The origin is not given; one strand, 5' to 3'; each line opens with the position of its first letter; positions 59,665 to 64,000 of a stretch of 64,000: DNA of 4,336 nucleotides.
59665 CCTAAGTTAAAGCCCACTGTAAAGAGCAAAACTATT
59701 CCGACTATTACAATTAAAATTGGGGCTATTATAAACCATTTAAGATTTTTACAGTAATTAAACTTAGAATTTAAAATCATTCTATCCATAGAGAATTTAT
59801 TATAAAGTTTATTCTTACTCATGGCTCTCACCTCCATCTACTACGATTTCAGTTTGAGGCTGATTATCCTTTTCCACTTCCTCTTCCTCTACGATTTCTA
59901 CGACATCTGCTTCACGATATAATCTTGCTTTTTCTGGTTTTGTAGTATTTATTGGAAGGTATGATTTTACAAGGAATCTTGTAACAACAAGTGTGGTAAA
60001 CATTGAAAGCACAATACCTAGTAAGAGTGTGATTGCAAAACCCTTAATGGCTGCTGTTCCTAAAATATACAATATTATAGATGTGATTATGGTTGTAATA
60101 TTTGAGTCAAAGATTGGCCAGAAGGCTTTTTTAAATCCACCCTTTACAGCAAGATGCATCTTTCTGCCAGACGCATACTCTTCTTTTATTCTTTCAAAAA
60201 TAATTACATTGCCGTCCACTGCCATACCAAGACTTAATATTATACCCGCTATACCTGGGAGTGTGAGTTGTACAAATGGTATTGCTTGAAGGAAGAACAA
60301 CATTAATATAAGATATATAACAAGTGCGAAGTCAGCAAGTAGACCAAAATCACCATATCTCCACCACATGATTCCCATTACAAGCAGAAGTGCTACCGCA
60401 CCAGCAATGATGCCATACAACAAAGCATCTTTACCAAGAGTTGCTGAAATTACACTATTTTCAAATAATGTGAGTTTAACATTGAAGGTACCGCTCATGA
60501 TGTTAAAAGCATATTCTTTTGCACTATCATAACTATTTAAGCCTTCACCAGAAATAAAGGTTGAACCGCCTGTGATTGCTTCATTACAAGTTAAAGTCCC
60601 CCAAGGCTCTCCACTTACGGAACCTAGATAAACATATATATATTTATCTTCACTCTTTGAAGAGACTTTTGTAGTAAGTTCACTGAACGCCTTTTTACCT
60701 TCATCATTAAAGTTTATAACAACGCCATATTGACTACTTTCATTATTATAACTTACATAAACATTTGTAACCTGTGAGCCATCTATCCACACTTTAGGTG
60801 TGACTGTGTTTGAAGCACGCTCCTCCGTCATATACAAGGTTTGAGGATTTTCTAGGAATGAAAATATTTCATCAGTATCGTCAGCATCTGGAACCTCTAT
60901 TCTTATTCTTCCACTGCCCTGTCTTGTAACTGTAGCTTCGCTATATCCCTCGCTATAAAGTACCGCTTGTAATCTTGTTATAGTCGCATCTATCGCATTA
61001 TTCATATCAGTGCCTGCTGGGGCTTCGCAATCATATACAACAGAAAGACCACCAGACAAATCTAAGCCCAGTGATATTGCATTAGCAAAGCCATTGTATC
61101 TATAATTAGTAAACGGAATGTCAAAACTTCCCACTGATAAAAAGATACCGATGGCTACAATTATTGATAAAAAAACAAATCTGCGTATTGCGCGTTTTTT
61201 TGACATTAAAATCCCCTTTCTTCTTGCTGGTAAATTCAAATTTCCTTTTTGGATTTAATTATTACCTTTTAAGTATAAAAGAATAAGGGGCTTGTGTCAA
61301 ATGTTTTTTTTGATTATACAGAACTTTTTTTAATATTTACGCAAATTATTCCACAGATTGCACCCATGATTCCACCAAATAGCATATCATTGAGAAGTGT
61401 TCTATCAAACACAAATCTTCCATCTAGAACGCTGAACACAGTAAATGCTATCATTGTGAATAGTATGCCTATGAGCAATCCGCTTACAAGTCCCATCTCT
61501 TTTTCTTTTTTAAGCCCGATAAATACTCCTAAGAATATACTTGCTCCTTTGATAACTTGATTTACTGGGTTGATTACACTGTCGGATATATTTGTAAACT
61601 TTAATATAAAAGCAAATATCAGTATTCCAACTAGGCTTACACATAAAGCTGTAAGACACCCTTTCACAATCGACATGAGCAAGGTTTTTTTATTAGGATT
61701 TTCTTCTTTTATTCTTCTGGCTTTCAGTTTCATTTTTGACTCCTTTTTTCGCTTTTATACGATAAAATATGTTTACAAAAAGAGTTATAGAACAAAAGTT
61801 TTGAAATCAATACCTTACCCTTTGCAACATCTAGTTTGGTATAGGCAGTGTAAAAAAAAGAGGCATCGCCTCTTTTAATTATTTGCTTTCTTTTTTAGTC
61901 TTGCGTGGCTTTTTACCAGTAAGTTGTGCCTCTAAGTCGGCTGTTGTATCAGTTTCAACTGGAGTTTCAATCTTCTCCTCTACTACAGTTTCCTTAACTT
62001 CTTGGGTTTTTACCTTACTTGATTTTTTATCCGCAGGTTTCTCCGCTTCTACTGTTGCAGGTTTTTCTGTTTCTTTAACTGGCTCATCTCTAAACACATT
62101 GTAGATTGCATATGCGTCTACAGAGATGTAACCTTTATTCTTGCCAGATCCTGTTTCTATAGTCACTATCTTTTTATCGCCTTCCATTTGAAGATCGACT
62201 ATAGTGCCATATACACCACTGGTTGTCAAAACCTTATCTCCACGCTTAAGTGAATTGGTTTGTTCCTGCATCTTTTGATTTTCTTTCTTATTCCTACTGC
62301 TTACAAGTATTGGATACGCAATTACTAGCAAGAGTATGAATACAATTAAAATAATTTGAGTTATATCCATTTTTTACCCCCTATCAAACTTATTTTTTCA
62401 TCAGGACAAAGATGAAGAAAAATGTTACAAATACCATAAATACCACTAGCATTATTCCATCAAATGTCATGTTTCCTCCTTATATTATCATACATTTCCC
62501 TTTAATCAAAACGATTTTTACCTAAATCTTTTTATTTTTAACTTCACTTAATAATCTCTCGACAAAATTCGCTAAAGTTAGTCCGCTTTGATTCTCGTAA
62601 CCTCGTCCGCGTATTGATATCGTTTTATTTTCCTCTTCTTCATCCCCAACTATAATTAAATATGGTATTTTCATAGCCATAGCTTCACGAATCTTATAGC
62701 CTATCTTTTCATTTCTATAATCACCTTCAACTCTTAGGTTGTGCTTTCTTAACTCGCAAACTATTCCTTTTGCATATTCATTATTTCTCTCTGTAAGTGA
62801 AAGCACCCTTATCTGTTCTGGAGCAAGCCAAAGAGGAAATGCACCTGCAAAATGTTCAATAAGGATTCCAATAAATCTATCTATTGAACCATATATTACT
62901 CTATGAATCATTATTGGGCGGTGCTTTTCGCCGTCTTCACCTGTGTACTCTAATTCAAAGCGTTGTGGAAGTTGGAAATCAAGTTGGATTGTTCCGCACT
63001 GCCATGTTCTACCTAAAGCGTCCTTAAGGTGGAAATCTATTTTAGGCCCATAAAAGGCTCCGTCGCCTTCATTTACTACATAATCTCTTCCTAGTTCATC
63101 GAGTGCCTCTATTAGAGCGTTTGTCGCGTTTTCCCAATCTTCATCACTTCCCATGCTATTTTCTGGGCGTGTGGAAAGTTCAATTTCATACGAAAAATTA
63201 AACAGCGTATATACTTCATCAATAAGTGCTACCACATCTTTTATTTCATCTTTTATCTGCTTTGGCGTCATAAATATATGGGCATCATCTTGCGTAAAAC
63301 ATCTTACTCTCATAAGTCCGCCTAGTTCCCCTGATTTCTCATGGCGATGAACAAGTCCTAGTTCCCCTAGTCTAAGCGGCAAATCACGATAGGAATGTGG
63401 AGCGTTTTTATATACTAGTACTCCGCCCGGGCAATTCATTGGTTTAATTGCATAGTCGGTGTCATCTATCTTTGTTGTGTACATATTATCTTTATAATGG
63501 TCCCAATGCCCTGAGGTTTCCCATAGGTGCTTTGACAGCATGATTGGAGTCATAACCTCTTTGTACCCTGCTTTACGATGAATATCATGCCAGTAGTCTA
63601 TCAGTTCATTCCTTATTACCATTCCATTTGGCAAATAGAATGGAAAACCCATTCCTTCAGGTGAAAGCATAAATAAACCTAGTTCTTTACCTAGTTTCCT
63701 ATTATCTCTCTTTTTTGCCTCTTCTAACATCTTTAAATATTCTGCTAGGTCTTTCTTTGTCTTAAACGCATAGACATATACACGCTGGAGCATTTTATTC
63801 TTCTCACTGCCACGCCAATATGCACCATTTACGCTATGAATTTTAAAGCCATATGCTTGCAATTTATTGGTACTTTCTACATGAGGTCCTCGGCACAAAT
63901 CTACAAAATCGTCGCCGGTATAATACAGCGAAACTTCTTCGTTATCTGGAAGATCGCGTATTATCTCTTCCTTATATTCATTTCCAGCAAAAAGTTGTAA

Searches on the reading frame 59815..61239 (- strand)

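Call 64: search_protein_families(library=pfam, proteins=[window:59815-61239:-], max_evalue=0.00001)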
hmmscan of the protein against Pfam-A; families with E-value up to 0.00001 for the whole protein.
window:59815-61239:- (474 aa): 2 families
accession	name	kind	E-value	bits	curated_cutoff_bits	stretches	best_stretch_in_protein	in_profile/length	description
PF02355.23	SecD_SecF_C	-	2.3e-11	43.9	20.5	1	256-424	13-183/189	Protein export membrane protein SecD/SecF, C-terminal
PF22599.2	SecDF_P1_head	-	1.9e-09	37.8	27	1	136-252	5-112/114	SecDF, P1 head subdomain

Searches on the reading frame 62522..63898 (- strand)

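Call 64: search_protein_families(library=pfam, proteins=[window:62522-63898:-], max_evalue=0.00001)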
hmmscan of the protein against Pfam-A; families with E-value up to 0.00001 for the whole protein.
window:62522-63898:- (458 aa): 3 families
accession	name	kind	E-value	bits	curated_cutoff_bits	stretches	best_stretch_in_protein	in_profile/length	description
PF00587.30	tRNA-synt_2b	-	1.5e-46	159.2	29.3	1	140-350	1-179/179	tRNA synthetase class II core domain (G, H, P, S and T)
PF03129.25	HGTP_anticodon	-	9.7e-20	71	21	1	362-450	1-92/94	Anticodon binding domain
PF07973.19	tRNA_SAD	-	1.3e-07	31.9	24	1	1-41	13-44/44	Threonyl and Alanyl tRNA synthetase second additional domain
